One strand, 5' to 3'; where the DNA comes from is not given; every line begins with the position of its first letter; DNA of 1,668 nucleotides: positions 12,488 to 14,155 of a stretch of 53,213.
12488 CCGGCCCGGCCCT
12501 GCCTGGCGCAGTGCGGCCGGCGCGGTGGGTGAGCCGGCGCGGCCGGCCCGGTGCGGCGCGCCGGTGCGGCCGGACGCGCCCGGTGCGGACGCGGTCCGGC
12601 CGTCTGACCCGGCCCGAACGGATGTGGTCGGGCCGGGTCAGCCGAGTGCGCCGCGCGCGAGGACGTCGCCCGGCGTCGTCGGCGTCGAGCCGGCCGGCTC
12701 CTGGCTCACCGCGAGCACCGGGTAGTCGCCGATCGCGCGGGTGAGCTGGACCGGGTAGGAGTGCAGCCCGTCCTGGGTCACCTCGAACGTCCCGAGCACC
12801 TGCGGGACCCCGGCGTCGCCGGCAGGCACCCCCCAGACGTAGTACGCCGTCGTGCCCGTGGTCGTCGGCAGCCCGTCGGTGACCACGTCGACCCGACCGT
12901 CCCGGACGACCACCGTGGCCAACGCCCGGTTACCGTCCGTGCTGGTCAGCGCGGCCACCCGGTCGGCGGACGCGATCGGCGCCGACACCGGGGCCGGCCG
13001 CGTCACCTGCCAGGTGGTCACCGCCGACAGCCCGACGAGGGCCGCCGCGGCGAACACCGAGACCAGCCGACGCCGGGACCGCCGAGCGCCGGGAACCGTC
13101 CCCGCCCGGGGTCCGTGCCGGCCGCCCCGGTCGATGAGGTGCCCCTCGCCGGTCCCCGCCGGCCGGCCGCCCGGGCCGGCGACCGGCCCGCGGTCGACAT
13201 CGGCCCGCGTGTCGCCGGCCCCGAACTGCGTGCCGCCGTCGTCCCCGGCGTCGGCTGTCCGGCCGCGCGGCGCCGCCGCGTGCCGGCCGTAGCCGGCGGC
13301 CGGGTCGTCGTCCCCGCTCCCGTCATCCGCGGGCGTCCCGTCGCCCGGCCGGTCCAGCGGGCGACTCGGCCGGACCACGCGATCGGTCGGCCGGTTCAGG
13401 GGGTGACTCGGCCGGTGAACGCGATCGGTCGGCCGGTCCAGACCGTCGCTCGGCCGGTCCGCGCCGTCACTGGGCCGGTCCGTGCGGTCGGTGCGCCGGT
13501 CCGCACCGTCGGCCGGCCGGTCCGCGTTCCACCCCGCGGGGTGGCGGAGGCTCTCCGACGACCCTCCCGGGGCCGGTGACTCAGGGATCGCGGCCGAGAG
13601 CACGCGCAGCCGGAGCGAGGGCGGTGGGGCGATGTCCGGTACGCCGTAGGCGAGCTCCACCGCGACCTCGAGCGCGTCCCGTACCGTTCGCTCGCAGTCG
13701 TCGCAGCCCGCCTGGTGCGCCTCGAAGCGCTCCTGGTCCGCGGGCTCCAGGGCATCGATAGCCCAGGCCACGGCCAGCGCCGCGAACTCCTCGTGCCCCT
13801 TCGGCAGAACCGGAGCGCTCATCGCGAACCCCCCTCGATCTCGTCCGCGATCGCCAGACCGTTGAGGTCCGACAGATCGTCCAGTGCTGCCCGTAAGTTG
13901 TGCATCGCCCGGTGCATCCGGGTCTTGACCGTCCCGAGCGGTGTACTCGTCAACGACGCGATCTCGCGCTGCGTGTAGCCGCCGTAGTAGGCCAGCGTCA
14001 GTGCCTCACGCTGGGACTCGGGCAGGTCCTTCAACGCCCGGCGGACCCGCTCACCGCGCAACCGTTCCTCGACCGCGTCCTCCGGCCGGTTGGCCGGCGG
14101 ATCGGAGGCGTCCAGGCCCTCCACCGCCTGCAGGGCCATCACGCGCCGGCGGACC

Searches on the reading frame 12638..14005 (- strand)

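Call 100: search_protein_families(library=pfam, proteins=[window:12638-14005:-], max_evalue=0.00001)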
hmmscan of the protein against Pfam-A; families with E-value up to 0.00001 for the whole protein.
window:12638-14005:- (455 aa): 1 family
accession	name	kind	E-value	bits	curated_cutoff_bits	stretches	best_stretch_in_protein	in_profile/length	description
PF10099.14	RskA_C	-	1.2e-12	48.7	29.4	1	316-445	3-131/135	Anti-sigma-K factor rskA, C-terminal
